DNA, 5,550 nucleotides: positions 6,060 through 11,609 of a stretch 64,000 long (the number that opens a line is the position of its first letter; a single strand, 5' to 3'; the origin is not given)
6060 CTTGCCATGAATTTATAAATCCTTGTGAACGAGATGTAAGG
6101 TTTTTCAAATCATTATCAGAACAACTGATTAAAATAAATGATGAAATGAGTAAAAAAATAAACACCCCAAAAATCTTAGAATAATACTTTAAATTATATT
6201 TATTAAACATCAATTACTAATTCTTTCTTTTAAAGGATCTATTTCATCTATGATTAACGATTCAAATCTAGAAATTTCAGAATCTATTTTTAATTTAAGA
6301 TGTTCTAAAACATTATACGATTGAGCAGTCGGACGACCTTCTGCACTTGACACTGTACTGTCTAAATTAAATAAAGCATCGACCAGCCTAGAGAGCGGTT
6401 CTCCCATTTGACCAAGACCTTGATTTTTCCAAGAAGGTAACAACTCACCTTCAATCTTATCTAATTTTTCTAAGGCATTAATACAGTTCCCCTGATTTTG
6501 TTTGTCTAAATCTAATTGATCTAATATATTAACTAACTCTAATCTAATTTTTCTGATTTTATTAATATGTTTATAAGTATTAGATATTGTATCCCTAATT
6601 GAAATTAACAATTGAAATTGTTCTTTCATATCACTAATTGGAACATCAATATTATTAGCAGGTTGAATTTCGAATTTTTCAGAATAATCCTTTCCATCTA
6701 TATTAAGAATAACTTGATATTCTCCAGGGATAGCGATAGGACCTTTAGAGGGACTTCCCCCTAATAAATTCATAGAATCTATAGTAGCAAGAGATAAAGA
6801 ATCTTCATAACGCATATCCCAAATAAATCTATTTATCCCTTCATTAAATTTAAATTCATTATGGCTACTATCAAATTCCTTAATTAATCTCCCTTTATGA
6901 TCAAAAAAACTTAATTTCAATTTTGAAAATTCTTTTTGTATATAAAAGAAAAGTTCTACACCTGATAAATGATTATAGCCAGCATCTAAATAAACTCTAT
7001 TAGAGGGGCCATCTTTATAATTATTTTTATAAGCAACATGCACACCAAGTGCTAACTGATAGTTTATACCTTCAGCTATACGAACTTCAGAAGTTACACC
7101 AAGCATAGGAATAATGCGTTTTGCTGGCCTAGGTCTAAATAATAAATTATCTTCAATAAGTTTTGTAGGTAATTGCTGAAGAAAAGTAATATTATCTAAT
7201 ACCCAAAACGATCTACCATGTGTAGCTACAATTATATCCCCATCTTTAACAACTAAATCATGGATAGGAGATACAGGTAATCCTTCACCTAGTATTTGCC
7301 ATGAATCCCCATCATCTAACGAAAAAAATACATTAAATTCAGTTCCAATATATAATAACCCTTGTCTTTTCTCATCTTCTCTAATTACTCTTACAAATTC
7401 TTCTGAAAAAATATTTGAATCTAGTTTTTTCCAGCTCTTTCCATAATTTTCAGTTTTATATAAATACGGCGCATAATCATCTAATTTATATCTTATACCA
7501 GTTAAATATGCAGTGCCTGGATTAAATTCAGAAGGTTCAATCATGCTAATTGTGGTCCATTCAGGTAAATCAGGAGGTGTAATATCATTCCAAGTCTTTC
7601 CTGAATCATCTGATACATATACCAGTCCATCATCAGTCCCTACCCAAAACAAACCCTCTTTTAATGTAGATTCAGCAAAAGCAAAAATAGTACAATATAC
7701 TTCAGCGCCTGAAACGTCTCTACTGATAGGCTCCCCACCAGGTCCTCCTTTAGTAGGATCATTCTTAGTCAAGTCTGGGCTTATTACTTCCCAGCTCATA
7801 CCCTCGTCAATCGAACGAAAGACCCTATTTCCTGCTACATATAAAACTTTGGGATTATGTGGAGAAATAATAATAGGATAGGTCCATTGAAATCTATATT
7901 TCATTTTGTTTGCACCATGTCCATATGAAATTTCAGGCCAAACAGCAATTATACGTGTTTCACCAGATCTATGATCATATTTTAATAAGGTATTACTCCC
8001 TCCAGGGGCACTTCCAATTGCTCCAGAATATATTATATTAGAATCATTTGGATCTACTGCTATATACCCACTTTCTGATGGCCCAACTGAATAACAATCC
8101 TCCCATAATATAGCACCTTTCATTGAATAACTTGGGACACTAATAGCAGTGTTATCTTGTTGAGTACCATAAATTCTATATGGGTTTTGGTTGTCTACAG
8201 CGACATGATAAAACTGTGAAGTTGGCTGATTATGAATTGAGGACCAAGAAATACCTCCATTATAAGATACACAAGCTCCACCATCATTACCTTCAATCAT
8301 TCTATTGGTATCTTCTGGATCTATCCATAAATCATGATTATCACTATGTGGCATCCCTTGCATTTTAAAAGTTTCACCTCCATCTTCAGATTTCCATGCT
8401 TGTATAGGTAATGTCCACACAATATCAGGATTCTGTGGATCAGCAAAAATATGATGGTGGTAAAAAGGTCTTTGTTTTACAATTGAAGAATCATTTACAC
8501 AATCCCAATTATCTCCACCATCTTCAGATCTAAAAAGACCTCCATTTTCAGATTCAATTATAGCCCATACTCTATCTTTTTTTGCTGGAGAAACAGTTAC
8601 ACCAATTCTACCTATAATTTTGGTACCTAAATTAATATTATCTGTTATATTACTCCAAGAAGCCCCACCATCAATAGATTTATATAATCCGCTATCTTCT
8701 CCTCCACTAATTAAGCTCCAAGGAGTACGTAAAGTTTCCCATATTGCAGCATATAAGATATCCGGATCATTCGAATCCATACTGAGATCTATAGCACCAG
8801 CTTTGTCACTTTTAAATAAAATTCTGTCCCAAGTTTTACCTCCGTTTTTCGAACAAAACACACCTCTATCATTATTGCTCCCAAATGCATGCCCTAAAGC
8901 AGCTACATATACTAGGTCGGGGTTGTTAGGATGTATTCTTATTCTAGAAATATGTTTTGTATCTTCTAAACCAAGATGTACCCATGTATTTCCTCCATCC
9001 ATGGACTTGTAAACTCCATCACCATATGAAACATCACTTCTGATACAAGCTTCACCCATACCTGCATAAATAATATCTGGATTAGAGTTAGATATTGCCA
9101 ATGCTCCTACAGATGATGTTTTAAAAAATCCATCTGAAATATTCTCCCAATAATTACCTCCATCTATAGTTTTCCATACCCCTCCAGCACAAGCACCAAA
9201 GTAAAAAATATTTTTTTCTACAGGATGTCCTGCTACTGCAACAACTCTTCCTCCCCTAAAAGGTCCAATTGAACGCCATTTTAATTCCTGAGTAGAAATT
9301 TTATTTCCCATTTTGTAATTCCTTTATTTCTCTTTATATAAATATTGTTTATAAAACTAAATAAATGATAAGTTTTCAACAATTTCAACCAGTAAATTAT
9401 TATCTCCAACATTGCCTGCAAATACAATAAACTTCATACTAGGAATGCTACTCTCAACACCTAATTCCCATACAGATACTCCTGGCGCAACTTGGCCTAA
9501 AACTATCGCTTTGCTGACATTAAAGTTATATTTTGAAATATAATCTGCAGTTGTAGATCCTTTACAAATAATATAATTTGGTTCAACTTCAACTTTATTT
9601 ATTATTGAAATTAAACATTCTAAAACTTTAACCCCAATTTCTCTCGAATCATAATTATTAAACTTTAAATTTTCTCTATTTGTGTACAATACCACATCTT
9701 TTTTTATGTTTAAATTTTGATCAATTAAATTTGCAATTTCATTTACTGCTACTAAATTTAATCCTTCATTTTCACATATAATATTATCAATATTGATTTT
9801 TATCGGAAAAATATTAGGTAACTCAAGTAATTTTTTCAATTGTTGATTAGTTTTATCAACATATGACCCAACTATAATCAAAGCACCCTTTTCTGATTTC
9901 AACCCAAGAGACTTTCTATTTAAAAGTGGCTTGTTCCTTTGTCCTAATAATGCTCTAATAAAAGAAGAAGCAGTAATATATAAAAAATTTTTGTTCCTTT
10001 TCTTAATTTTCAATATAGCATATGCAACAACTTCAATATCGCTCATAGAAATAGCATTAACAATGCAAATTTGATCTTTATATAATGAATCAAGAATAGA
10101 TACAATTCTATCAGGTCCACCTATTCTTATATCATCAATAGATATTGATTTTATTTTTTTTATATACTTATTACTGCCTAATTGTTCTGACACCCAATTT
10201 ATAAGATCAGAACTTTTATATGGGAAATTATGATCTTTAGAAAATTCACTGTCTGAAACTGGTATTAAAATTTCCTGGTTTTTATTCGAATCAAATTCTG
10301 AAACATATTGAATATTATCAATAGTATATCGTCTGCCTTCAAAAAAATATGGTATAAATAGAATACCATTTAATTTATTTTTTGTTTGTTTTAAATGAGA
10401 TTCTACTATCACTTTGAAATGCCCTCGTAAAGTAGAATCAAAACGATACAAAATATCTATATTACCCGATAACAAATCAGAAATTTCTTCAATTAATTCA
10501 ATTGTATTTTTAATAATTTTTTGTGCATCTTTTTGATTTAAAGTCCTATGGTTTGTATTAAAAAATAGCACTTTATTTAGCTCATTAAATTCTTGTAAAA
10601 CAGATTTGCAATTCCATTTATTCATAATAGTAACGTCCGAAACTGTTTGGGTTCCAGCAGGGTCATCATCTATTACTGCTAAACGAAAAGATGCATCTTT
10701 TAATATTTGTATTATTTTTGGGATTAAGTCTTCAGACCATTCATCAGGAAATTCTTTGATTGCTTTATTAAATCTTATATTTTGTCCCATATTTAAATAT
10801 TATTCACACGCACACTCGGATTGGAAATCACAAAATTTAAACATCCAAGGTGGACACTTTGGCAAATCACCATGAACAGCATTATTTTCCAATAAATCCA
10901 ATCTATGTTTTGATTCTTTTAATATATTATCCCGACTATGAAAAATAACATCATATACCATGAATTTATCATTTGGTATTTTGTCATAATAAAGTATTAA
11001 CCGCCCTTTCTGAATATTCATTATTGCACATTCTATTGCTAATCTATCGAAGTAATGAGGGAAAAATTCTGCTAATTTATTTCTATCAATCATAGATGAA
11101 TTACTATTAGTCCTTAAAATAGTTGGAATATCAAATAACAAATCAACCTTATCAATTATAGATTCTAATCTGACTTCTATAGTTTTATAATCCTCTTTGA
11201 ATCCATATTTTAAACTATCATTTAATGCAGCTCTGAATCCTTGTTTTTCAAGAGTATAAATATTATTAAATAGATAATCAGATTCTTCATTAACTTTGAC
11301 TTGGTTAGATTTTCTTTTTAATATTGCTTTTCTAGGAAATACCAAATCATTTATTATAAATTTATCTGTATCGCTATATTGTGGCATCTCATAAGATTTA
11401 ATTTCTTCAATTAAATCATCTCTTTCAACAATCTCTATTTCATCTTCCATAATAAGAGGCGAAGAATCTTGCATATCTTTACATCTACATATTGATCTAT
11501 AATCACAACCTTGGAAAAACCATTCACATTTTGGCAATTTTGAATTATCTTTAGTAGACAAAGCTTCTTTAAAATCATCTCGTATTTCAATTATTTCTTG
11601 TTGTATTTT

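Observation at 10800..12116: Internally duplicated Cas4/RecB-like nuclease with two non-canonical four-Cys clusters; second copy looks catalytically dead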

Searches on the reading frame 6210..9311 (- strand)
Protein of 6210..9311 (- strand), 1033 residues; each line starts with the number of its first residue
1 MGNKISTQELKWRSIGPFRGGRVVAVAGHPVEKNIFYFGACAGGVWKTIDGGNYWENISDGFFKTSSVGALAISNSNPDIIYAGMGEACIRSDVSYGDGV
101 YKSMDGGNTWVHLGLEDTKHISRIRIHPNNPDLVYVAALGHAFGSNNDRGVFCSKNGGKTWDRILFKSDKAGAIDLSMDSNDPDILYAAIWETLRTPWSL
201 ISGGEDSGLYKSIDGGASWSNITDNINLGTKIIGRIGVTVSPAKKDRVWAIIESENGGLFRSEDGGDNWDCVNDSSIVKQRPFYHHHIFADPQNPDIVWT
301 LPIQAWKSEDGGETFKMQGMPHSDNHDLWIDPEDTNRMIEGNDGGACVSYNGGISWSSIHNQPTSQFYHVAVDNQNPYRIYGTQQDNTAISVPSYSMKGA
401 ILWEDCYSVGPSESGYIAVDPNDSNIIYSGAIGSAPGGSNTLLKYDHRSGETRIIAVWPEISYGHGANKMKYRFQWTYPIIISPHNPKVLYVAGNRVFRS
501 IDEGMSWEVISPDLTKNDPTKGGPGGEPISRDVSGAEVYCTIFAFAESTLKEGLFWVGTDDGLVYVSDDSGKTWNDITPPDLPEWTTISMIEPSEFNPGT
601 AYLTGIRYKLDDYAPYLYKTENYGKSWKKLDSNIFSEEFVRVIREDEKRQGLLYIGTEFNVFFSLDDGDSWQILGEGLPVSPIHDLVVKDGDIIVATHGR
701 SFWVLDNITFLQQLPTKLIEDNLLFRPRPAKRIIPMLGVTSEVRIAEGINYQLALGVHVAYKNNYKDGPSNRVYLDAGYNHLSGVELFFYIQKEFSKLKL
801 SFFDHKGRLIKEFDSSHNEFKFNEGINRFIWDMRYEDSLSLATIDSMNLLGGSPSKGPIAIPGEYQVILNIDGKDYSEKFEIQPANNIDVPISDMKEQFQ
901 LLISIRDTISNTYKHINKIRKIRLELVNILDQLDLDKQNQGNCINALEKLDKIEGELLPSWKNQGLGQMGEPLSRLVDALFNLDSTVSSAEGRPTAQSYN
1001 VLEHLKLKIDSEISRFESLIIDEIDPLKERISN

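Call 88: search_protein_families(library=pfam, proteins=[window:6210-9311:-], max_evalue=0.001)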
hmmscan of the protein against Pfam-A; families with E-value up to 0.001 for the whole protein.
window:6210-9311:- (1033 aa): 4 families
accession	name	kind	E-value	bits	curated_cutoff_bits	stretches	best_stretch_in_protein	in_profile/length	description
PF15902.12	Sortilin-Vps10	-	1.8e-31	109.9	33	3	100-227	3-117/446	Sortilin, neurotensin receptor 3,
PF02012.26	BNR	-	1.2e-07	31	27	0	152-162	1-11/12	BNR/Asp-box repeat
PF13088.12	BNR_2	-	3.4e-05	23.8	31.4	0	499-631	86-202/277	BNR repeat-like domain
PF21548.3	CATSPERB_2nd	-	0.00036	20.3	27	0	480-511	251-281/350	CATSPER subunit beta protein 2nd domain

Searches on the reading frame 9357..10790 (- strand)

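Call 3: search_protein_families(library=pfam, proteins=[window:9357-10790:-], max_evalue=1)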
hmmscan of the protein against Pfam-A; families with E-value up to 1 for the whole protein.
window:9357-10790:- (477 aa): 4 families
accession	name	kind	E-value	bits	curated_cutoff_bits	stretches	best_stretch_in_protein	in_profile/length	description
PF07005.16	SBD_N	-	4.8e-38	131.6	25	1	37-281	1-230/230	Sugar-binding N-terminal domain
PF17042.10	NBD_C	-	9.8e-23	81.9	28.3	1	304-467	1-168/168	Nucleotide-binding C-terminal domain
PF03147.19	FDX-ACB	-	0.099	13.5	31.1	1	45-102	30-87/94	Ferredoxin-fold anticodon binding domain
PF01351.25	RNase_HII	-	0.16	12.3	25.8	1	350-424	47-119/199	Ribonuclease HII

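Call 4: search_protein_families(library=ncbifam, proteins=[window:9357-10790:-], max_evalue=1)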
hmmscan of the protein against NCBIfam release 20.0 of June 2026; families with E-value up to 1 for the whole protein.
window:9357-10790:- (477 aa): 1 family
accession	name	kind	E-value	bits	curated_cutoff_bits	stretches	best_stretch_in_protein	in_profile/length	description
NF047819.1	ThrnKinDtnkGamma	equivalog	8.7e-14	51.2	450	1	68-374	37-307/422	D-threonate kinase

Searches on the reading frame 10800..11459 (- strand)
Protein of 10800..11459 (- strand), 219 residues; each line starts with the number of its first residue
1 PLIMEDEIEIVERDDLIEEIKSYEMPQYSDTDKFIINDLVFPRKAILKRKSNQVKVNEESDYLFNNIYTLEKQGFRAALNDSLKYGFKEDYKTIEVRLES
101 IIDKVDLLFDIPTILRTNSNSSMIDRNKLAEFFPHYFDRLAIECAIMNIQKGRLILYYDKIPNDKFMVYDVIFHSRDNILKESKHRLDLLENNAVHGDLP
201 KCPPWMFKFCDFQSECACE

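Call 3: search_protein_families(library=pfam, proteins=[window:10800-11459:-], max_evalue=1)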
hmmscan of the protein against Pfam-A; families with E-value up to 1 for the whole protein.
window:10800-11459:- (219 aa): 2 families
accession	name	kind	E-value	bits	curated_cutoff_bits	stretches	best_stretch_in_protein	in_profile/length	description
PF18172.6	LepB_GAP_N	-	0.096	13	27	1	120-151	29-61/188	LepB GAP domain N-terminal subdomain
PF17187.10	Svf1_C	-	0.17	12.1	25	1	84-117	92-118/163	Svf1-like C-terminal lipocalin-like domain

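Call 4: search_protein_families(library=ncbifam, proteins=[window:10800-11459:-], max_evalue=1)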
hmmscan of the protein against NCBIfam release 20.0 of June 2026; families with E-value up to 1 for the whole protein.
window:10800-11459:- (219 aa): 0 families

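Call 23: search_protein_families(library=padloc, proteins=[window:10800-11459:-], max_evalue=1)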
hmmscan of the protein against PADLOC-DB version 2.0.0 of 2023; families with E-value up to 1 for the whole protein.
window:10800-11459:- (219 aa): 1 family
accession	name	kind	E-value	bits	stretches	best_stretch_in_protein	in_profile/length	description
PDLC00641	ZorB2|ZorB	-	0.0058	14.3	1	76-141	60-125/238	MotB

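Call 24: search_protein_families(library=phrogs, proteins=[window:10800-11459:-], max_evalue=1)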
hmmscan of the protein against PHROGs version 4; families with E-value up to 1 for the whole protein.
window:10800-11459:- (219 aa): 2 families
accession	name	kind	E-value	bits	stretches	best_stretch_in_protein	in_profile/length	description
phrog_27427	-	unknown function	0.055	14.7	1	42-67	28-53/60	-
phrog_24782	-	unknown function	0.13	13.1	1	81-109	47-75/82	-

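Call 82: predict_structure(alignment_id=A4)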
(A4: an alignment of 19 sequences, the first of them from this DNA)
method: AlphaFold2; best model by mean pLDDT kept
length: 219 residues; sequences in the alignment: 19
mean_pLDDT: 79.1   pTM: 0.73
mean pLDDT of the five models: 79.1, 77.5, 77.4, 65.9, 60.7
residues with pLDDT >= 90: 72; 70-90: 94; 50-70: 26; < 50: 27
segments of 3 or more residues with pLDDT < 50: 24-30, 55-72
pLDDT, mean of each block of 10 residues (from residue 1): 71 73 48 84 87 52 43 58 74 90 91 88 87 91 96 90 82 95 95 88 78 78
secondary structure, 60 per line:
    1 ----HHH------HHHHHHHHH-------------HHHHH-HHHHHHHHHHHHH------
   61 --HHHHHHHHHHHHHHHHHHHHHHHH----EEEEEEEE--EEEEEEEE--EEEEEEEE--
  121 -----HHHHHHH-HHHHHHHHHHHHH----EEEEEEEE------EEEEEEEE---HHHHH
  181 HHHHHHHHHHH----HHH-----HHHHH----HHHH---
elements in order: H14-22 H36-40 H42-54 H63-86 E91-98 E101-108 E111-118 H126-132 H134-146 E151-158 E165-172 H176-191 H204-208 H213-216

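Call 85: fold_search(model_id=the predicted structure, library=pdb)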
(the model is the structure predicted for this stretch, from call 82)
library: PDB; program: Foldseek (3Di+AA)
matches with E <= 10: 488; with E <= 0.001: 10
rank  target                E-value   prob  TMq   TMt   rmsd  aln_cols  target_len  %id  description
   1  4ic1_D                4.0e-06  1.00  0.49  0.51   6.1       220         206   16  Crystal structure of SSO0001 (released 2013-01-16)
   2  4ic1_B                6.0e-06  1.00  0.47  0.50   6.0       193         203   15  Crystal structure of SSO0001 (released 2013-01-16)
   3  4ic1_A                1.0e-05  1.00  0.50  0.53   6.0       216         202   16  Crystal structure of SSO0001 (released 2013-01-16)
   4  4ic1_G                1.4e-05  1.00  0.47  0.51   6.5       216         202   16  Crystal structure of SSO0001 (released 2013-01-16)
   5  8xa9_B                1.7e-04  1.00  0.42  0.43  10.3       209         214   11  Human MGME1 in complex with 5'-overhang DNA (released 2024-03-20)
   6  8xa9_A                1.7e-04  1.00  0.38  0.39  15.9       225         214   11  Human MGME1 in complex with 5'-overhang DNA (released 2024-03-20)
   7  5zyv_A                2.0e-04  1.00  0.37  0.40   8.5       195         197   13  Crystal structure of human MGME1 with single strand DNA2 and Ca2+ (released 2018-09-19)
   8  3syy                  2.3e-04  1.00  0.44  0.48   6.0       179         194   13  Crystal Structure of an alkaline exonuclease (LHK-Exo) from Laribacter hongkongensis (released 2012-02-15)
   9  3sz4                  8.0e-04  1.00  0.38  0.42   7.0       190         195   15  Crystal Structure of LHK-Exo in complex with dAMP (released 2012-02-15)
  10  5zyt_C                8.5e-04  1.00  0.42  0.42  17.0       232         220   10  Crystal structure of human MGME1 with 3' overhang double strand DNA3 (released 2018-09-19)
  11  9kqh_A                1.2e-03  1.00  0.31  0.12   6.1       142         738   12  Crystal structure of Finegoldia magna DinG in complex with ssDNA and ADPNP (released 2025-12-03)
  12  5zyt_B                1.6e-03  1.00  0.42  0.42  17.3       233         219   11  Crystal structure of human MGME1 with 3' overhang double strand DNA3 (released 2018-09-19)
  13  5zyu_A                2.0e-03  1.00  0.42  0.42   7.8       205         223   11  The crystal structure of humanMGME1 with single strand DNA2 (released 2018-09-19)
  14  5zyt_A                2.0e-03  1.00  0.42  0.42   7.8       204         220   10  Crystal structure of human MGME1 with 3' overhang double strand DNA3 (released 2018-09-19)
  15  3h4r                  2.1e-03  1.00  0.42  0.42   6.3       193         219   13  Crystal structure of E. coli RecE exonuclease (released 2009-05-26)
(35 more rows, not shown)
